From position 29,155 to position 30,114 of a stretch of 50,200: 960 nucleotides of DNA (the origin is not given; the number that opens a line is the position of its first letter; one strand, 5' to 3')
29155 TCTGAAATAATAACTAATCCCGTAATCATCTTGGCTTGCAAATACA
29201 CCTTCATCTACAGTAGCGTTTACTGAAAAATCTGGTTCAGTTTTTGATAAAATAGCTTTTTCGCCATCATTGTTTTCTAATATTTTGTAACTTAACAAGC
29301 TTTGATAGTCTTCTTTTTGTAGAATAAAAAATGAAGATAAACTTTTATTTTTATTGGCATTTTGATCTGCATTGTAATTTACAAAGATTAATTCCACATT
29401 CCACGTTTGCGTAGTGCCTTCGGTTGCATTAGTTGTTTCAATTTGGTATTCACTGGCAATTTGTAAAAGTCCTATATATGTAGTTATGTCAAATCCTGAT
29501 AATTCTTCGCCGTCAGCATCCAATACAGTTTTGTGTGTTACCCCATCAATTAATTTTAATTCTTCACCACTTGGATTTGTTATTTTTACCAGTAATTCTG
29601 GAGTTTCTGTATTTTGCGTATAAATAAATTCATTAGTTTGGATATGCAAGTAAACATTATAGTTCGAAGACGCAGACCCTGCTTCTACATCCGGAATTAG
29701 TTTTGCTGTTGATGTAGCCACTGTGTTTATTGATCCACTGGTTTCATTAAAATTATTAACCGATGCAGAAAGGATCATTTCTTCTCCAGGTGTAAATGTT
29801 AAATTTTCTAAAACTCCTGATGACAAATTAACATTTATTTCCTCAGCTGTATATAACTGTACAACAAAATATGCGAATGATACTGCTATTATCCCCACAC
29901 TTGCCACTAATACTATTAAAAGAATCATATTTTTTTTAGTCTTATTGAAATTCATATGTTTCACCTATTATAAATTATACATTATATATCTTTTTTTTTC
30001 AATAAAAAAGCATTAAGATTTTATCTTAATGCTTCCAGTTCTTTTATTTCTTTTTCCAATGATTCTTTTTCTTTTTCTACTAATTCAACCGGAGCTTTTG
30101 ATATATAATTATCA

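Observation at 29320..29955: The shared N-module (~210 aa) resembles TasA/camelysin-type, SipW-processed fibre subunits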

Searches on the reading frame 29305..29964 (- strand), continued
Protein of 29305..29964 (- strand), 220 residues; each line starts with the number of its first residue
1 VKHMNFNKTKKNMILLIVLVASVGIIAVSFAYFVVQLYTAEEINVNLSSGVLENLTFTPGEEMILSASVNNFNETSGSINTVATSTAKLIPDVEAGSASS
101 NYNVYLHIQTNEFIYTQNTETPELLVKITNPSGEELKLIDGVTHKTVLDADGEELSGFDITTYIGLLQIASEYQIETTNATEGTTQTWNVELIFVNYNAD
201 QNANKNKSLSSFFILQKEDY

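Call 54: find_encoding_contigs(protein=P0129, flank=10000, max_places=3)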
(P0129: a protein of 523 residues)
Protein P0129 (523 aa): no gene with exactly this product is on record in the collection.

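Call 58: search_protein_families(library=pfam, proteins=[L005:11615-12115:-, L005:12172-13821:+, L005:13868-14404:+, L005:14460-15110:-, L005:15107-15544:-, L005:15537-16304:-, L005:16304-17818:-, L005:17818-19146:-, L005:19155-19595:-, L005:20203-20655:-], max_evalue=0.001)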
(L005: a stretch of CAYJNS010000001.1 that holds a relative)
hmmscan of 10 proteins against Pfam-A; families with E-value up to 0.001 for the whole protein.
L005:11615-12115:- (166 aa): 2 families
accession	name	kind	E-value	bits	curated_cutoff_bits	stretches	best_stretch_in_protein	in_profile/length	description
PF00753.33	Lactamase_B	-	5.1e-23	82.5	22.7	2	9-70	2-69/196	Metallo-beta-lactamase superfamily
PF19583.5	ODP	-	9.6e-05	22.8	27.2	0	12-67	2-63/194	ODP family beta lactamase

L005:12172-13821:+ (549 aa): 2 families
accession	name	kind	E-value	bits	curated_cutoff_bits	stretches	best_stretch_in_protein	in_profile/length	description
PF01943.22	Polysacc_synt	-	3.9e-24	86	28.2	1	26-285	3-234/274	Polysaccharide biosynthesis protein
PF03023.19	MurJ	-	9.9e-09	34.7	27.4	1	60-491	13-423/451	Lipid II flippase MurJ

L005:13868-14404:+ (178 aa): 1 family
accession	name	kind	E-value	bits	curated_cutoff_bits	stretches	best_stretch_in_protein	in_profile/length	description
PF04011.17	LemA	-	4e-11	43.4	26.2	1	41-169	5-141/149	LemA family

L005:14460-15110:- (216 aa): 1 family
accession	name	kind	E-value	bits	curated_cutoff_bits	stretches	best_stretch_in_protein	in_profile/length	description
PF03167.25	UDG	-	1.2e-15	58.3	24.3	1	53-204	7-138/141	Uracil DNA glycosylase superfamily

L005:15107-15544:- (145 aa): 1 family
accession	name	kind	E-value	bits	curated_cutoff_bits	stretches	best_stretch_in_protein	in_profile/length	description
PF02590.22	SPOUT_MTase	-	1.1e-45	155.8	27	1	2-144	3-154/154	Predicted SPOUT methyltransferase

L005:15537-16304:- (255 aa): 4 families
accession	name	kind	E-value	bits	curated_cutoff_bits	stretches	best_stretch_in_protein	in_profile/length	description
PF00753.33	Lactamase_B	-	5.9e-12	46.4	22.7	1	11-88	5-83/196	Metallo-beta-lactamase superfamily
PF12706.13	Lactamase_B_2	-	1.4e-10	41.6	27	1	45-197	27-188/200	Beta-lactamase superfamily domain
PF19583.5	ODP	-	4.6e-05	23.8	27.2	1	13-112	4-110/194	ODP family beta lactamase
PF16661.11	Lactamase_B_6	-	0.00012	22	27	1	17-83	2-70/193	Metallo-beta-lactamase superfamily domain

L005:16304-17818:- (504 aa): 3 families
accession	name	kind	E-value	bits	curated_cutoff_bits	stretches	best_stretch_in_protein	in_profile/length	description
PF01551.29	Peptidase_M23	-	4.3e-21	75.3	28.7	1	387-483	2-89/96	Peptidase family M23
PF01476.26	LysM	-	2.1e-07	31.2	20.9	1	216-260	1-42/43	LysM domain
PF07501.17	G5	-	2.1e-06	28.3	23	1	276-345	5-73/75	G5 domain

L005:17818-19146:- (442 aa): 3 families
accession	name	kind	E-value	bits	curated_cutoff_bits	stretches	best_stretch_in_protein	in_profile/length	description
PF03796.21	DnaB_C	-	2.1e-93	312.8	27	1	178-433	1-255/255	DnaB-like helicase C terminal domain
PF00772.26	DnaB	-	1.9e-25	89.3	23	1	5-104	2-102/103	DnaB-like helicase N terminal domain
PF13481.12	AAA_25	-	2.9e-08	34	27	1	194-359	31-192/195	AAA domain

L005:19155-19595:- (146 aa): 2 families
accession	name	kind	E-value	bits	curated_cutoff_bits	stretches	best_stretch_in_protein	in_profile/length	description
PF01281.25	Ribosomal_L9_N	-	6.1e-20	70.9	20.7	1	1-47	1-47/47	Ribosomal protein L9, N-terminal domain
PF03948.19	Ribosomal_L9_C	-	3.1e-19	69.6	23.2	1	67-144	5-84/86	Ribosomal protein L9, C-terminal domain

L005:20203-20655:- (150 aa): 0 families

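Call 59: search_protein_families(library=ncbifam, proteins=[P0007, P0008, P0011, P0014, P0033, P0046, P0056, P0109, P0132, P0152], max_evalue=1)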
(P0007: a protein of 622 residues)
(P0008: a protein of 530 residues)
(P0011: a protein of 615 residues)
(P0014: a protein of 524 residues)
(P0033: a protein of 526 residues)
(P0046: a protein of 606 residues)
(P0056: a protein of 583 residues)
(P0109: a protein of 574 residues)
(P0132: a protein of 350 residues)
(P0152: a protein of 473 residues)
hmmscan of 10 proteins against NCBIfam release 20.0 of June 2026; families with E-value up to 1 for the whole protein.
P0007 (622 aa): 1 family
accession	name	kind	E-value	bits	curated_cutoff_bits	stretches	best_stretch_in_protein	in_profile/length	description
NF040685.1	conju_mem_TcpD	equivalog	0.14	12.3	100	1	13-43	24-54/114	conjugal transfer membrane protein TcpD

P0008 (530 aa): 2 families
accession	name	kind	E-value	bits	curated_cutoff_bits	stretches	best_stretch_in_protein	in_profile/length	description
NF047332.1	Chlamy_GarD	equivalog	0.093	11.9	100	1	8-31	198-221/302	inclusion membrane protein GarD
NF040942.2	hypo_ExtJ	equivalog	0.28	11.6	52.5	1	8-68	4-65/77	selenite/tellurite reduction operon protein ExtJ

P0011 (615 aa): 0 families

P0014 (524 aa): 0 families

P0033 (526 aa): 0 families

P0046 (606 aa): 0 families

P0056 (583 aa): 0 families

P0109 (574 aa): 2 families
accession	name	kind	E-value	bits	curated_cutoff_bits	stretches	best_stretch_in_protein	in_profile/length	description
NF033904.1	LlsX_fam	subfamily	0.13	12.4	29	1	5-44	4-44/90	LlsX family protein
NF004285.1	PRK05696.1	equivalog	0.18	11.6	179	1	2-41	15-53/171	flagellar basal body-associated protein FliL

P0132 (350 aa): 1 family
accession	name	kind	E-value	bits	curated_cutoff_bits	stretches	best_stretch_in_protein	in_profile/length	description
NF053806.1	lanmdlnLanM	equivalog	0.0075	16.3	135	1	288-339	29-80/132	lanmodulin LanM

P0152 (473 aa): 2 families
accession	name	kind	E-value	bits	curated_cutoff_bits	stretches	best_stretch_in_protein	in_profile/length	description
TIGR02543.1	List_Bact_rpt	repeat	7.8e-05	22.9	20.95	1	245-259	1-15/44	TIGR02543 family repeat protein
TIGR04088.1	cognate_SipW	domain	0.0047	17.1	19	1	11-38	1-28/34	SipW-dependent-type signal peptide-containing protein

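Call 62: fold_search(model_id=the predicted structure, library=viral)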
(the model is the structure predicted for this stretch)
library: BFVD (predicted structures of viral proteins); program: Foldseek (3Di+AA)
matches with E <= 10: 1462; with E <= 0.001: 6
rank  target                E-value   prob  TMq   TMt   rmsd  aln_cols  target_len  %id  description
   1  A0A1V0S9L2            1.8e-04  1.00  0.32  0.15  10.1       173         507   13  Subtilase family protein [Catovirus CTV1]
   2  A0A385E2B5            4.1e-04  0.84  0.22  0.19  18.3       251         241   10  (no name in the UniProt tables at hand)
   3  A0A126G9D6            5.4e-04  0.91  0.24  0.18  16.3       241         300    7  (no name in the UniProt tables at hand)
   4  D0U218                6.4e-04  0.97  0.28  0.25   9.7       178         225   13  Uncharacterized protein [Clavibacter phage CMP1]
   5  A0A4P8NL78            6.4e-04  0.84  0.25  0.27  13.4       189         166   13  (no name in the UniProt tables at hand)
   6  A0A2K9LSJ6            9.4e-04  0.98  0.30  0.27  17.2       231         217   10  Capsid [uncultured virus]
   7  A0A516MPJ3            1.5e-03  0.66  0.20  0.27  17.3       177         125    9  (no name in the UniProt tables at hand)
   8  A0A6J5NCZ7            1.5e-03  0.82  0.22  0.09  19.5       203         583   11  Uncharacterized protein [uncultured Caudovirales phage]
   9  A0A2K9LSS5            1.7e-03  0.35  0.15  0.12  21.8       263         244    9  Capsid [uncultured virus]
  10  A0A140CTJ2            1.8e-03  0.89  0.28  0.24  14.8       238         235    8  Capsid protein [Pacific flying fox associated cyclovirus-1]
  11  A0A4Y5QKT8            2.3e-03  0.92  0.31  0.29  10.7       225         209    8  (no name in the UniProt tables at hand)
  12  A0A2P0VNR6            2.3e-03  0.63  0.24  0.24  10.2       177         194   12  Lipoprotein [Tetraselmis virus 1]
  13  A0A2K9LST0            2.4e-03  0.84  0.28  0.24  16.8       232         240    9  Putative capsid [uncultured virus]
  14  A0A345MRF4            2.8e-03  0.84  0.27  0.22  14.6       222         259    6  (no name in the UniProt tables at hand)
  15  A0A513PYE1            3.3e-03  0.89  0.30  0.23  11.8       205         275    9  Capsid protein (Fragment) [Circovirus sp.]
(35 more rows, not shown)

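Call 71: search_protein_families(library=pfam, proteins=[L043:7730-8602:+, L043:8598-9353:+, L043:9319-9936:+, L043:12200-12583:+, L043:12537-13424:+, L043:13481-14404:+, L043:14364-15761:+, L043:15779-16960:+, L043:16996-17433:-, L043:17444-18241:+], max_evalue=0.001)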
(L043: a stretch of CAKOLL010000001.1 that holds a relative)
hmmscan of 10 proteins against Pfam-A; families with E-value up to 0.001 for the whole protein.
L043:7730-8602:+ (291 aa): 2 families
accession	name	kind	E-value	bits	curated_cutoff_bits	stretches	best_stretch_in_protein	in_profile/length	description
PF02873.21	MurB_C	-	1.4e-33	115.5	27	1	194-288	5-98/99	UDP-N-acetylenolpyruvoylglucosamine reductase, C-terminal domain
PF01565.28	FAD_binding_4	-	5e-17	62.3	26.4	1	28-145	2-128/139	FAD binding domain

L043:8598-9353:+ (252 aa): 1 family
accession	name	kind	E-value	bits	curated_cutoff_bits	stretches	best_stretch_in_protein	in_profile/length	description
PF08478.15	POTRA_1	-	6.5e-16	58.8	23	1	38-106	1-69/69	POTRA domain, FtsQ-type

L043:9319-9936:+ (206 aa): 1 family
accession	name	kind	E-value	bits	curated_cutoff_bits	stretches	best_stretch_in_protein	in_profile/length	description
PF02677.20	QueH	-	3e-65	220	23.5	1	27-202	1-174/175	Epoxyqueuosine reductase QueH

L043:12200-12583:+ (128 aa): 1 family
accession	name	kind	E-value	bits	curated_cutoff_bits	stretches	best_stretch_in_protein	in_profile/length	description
PF16326.10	ABC_tran_CTD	-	0.00092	19.8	32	1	58-112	11-67/69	ABC transporter C-terminal domain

L043:12537-13424:+ (296 aa): 4 families
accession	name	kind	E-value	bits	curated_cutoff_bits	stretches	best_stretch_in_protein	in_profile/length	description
PF00589.27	Phage_integrase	-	1.3e-47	162.2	27.1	1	119-282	2-169/172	Phage integrase family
PF02899.23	Phage_int_SAM_1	-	7.7e-18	65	22.3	1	15-97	1-83/83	Phage integrase, N-terminal SAM-like domain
PF13495.12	Phage_int_SAM_4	-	1.2e-06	29.3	27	1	27-98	13-83/85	Phage integrase, N-terminal SAM-like domain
PF13102.12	Phage_int_SAM_5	-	4.1e-06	27.5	22.3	1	28-107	17-96/98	Phage integrase SAM-like domain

L043:13481-14404:+ (308 aa): 5 families
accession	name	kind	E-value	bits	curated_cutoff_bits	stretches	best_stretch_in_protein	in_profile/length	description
PF00005.33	ABC_tran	-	1.4e-31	110.4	25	1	27-168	1-137/137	ABC transporter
PF13304.12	AAA_21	-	2.1e-14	54.8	27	2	123-202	221-303/304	AAA domain, putative AbiEii toxin, Type IV TA system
PF03215.21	Rad17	-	0.0001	22.8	23.8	1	24-166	32-175/186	Rad17 P-loop domain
PF13401.12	AAA_22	-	0.00018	22.2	27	0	37-184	5-110/130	AAA domain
PF02463.25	SMC_N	-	0.0006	19.7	40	0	18-61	10-51/220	RecF/RecN/SMC N terminal domain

L043:14364-15761:+ (466 aa): 3 families
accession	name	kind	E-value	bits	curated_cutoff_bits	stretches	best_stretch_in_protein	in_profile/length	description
PF12679.13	ABC2_membrane_2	-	2.5e-19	70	27.2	1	86-462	72-282/283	ABC-2 family transporter protein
PF12730.13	ABC2_membrane_4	-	2.6e-12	47.5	27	1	237-392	38-175/179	ABC-2 family transporter protein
PF12698.13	ABC2_membrane_3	-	3.2e-08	33.5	31.6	1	23-451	1-346/347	ABC-2 family transporter protein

L043:15779-16960:+ (394 aa): 1 family
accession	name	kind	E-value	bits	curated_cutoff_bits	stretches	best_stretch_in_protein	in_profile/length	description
PF01522.26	Polysacc_deac_1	-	1.3e-34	119.3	23.1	1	193-305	3-115/124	Polysaccharide deacetylase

L043:16996-17433:- (146 aa): 0 families

L043:17444-18241:+ (266 aa): 1 family
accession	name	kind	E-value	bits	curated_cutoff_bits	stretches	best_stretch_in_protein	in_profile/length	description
PF01148.25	CTP_transf_1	-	1.6e-60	205.6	24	1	7-264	1-261/264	Cytidylyltransferase family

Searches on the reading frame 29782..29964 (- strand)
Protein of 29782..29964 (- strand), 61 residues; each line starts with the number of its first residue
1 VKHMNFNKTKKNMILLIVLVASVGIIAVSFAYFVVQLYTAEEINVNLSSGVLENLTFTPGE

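Call 24: search_protein_families(library=ncbifam, proteins=[window:29782-29964:-], max_evalue=10)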
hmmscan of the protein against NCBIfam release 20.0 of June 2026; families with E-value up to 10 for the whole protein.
seq(61 aa): 2 families
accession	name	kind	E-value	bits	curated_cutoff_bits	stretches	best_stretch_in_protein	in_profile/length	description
NF001960.0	PRK00733.3-5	equivalog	0.029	12.7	546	1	7-53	250-296/673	sodium-translocating pyrophosphatase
NF001959.0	PRK00733.3-4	equivalog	0.032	12.6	975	1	8-53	244-289/674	sodium-translocating pyrophosphatase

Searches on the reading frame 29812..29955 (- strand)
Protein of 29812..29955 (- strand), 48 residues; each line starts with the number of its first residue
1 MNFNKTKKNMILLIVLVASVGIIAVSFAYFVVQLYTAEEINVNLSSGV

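Call 31: search_protein_families(library=ncbifam, alignment_id=A3, max_evalue=1)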
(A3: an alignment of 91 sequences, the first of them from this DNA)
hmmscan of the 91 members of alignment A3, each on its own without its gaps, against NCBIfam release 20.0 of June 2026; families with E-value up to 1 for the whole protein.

A. member 1, seq(48 aa): 0 families

B. families by the number of members that match (of 91 scanned): 103 families (the first 25 are shown)
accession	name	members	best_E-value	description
TIGR04088.1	cognate_SipW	46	4.1e-05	SipW-dependent-type signal peptide-containing protein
NF004285.1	PRK05696.1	46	0.00032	flagellar basal body-associated protein FliL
NF009420.1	PRK12785.1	18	0.0031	flagellar basal body-associated protein FliL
NF005435.1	PRK07021.1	15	0.0037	flagellar basal body-associated protein FliL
NF042931.1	SAG1386_EF1546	15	0.0039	SAG1386/EF1546 family surface-associated protein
NF006283.1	PRK08455.1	13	0.0029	flagellar basal body-associated protein FliL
TIGR01006.1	polys_exp_MPA1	11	0.0031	CspC family polysaccharide chain length determinant protein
NF047981.1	RC1041_fam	11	0.0087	RC1041 family protein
TIGR04090.1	exp_by_SipW_IV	8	0.0011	BsaA family SipW-dependent biofilm matrix protein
NF040904.1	PhrA_Strep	8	0.0021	PhrA family quorum-sensing system peptide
NF003425.0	PRK04897.1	7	0.0013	zinc metalloprotease HtpX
NF053819.1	EF0750_LPXTG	7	0.0014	EF2685/EF0750 family sortase-dependent surface protein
NF047991.1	RP671aFamTckup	6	0.00018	RP671a family tick cell line-upregulated protein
NF038058.1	adhes_P110_Nter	6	0.003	P110/LppT family adhesin N-terminal domain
NF047332.1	Chlamy_GarD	5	0.0021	inclusion membrane protein GarD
TIGR04087.1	YqxM_for_SipW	3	0.14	amyloid fiber anchoring/assembly protein TapA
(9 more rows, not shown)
